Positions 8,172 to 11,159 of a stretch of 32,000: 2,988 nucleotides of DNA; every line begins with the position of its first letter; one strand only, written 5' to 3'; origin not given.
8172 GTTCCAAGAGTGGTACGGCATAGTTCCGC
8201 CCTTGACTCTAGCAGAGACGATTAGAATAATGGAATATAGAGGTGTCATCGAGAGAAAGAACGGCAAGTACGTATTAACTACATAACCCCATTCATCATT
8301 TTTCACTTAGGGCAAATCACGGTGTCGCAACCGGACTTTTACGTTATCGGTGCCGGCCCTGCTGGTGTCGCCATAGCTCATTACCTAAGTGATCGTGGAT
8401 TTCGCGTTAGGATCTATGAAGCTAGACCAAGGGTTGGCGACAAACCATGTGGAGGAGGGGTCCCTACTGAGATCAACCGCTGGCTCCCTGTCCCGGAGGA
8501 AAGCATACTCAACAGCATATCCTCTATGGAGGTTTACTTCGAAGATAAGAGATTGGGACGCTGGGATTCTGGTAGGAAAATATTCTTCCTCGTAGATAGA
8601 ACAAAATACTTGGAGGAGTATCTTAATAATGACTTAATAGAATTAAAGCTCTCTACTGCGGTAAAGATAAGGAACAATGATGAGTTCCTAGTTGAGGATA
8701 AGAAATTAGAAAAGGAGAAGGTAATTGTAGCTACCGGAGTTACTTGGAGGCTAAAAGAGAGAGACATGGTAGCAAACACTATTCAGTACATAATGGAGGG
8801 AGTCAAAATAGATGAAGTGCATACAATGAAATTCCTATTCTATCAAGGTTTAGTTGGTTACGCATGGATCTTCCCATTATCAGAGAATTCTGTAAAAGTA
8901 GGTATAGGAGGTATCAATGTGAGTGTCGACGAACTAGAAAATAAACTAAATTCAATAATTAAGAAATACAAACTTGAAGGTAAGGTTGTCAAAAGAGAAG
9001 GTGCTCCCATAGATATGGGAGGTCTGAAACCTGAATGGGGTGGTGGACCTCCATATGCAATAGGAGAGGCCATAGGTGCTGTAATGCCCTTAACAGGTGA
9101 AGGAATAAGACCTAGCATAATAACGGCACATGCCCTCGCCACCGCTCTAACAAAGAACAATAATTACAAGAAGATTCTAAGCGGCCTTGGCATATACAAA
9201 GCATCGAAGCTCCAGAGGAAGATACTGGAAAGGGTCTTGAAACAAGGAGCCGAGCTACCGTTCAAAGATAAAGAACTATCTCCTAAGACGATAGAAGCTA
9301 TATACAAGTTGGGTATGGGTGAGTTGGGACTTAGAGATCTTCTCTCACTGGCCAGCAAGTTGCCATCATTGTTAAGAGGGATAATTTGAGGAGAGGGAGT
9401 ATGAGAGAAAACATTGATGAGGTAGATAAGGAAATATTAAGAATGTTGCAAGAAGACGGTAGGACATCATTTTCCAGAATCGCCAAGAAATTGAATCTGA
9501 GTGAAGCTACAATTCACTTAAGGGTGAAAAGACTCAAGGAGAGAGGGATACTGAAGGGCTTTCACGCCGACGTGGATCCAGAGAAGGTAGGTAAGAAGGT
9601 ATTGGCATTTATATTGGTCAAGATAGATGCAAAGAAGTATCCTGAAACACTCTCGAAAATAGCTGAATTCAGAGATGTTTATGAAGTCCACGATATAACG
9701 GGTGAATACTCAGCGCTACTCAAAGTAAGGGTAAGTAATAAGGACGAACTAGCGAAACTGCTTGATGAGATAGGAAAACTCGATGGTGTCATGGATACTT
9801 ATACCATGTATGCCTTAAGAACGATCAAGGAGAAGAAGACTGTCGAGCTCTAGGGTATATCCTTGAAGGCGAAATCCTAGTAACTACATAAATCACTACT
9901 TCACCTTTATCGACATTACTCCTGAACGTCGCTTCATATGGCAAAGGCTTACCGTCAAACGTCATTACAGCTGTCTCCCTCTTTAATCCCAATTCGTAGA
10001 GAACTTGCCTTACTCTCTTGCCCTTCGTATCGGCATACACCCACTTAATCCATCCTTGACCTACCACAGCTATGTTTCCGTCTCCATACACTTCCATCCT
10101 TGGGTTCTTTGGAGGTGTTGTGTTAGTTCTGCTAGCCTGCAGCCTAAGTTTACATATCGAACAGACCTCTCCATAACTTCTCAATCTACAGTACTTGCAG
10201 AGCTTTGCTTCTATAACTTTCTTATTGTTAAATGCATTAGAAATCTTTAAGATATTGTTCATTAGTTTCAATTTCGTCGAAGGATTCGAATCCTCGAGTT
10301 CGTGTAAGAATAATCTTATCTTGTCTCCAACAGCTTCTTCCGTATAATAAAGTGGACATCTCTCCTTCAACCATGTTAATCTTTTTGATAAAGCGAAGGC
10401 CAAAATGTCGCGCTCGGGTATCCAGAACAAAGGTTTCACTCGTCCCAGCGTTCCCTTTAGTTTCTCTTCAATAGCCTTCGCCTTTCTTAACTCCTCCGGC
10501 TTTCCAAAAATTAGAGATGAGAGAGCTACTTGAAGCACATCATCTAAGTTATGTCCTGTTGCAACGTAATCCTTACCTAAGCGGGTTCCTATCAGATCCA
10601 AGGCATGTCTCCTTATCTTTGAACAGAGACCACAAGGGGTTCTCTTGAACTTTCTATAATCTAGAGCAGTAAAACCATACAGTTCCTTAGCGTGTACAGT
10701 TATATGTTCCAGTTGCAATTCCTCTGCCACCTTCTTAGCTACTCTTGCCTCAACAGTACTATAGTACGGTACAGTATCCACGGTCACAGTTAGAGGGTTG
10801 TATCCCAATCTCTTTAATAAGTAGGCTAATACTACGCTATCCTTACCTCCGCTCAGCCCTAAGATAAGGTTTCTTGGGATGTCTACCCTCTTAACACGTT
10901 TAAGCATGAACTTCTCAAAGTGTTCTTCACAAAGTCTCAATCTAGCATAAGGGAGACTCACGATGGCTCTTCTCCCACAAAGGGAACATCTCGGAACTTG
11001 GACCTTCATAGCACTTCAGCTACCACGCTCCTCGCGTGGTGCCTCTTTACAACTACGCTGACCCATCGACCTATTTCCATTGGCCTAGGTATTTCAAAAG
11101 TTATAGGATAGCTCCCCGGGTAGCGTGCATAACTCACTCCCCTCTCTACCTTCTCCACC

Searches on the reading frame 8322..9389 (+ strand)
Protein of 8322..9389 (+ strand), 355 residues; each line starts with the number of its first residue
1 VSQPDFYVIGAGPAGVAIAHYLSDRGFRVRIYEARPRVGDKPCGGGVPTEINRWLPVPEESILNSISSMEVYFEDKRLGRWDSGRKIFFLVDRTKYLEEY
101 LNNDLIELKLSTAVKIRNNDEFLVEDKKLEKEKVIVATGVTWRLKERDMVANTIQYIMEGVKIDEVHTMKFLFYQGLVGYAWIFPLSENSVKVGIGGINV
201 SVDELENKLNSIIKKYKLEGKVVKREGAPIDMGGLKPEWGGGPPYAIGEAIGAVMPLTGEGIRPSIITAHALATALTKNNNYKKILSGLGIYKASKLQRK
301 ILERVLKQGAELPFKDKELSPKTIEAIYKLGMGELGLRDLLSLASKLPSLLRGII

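Call 95: search_protein_families(library=pfam, proteins=[window:8322-9389:+], max_evalue=0.00001)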
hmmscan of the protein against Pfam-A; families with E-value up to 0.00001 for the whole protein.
window:8322-9389:+ (355 aa): 5 families
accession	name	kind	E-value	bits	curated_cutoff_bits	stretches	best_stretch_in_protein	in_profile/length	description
PF07992.20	Pyr_redox_2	-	2.1e-08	34.4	26.1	1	5-143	2-112/291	Pyridine nucleotide-disulphide oxidoreductase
PF13450.12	NAD_binding_8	-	2.6e-08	34.5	21.9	1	8-39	1-32/68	NAD(P)-binding Rossmann-like domain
PF05834.18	Lycopene_cycl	-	3.6e-08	33.3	23.4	1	5-280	1-294/380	Lycopene cyclase protein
PF22578.2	GGR_cat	-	4.9e-07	30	27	1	152-218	4-73/88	Geranylgeranyl reductase catalytic domain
PF01266.30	DAO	-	5.7e-06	26.5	27.9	0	5-39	1-35/353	FAD dependent oxidoreductase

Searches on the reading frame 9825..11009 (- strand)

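Call 95: search_protein_families(library=pfam, proteins=[window:9825-11009:-], max_evalue=0.00001)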
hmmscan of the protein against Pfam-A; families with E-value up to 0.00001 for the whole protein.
window:9825-11009:- (394 aa): 4 families
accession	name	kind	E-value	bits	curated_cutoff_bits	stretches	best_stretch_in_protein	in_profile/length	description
PF22082.2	TtuA_LIM_N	-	2.9e-10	40.5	27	1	7-31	1-25/26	2-thiouridine synthetase TtuA, N-terminal LIM domain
PF01171.26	ATP_bind_3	-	1e-09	38.9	27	1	48-215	2-165/182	PP-loop family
PF02540.23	NAD_synthase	-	8.6e-07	28.8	21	1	30-153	4-129/242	NAD synthase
PF24167.1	DUF7411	-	1.6e-06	28.3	28.7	1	51-157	6-107/194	Family of unknown function (DUF7411)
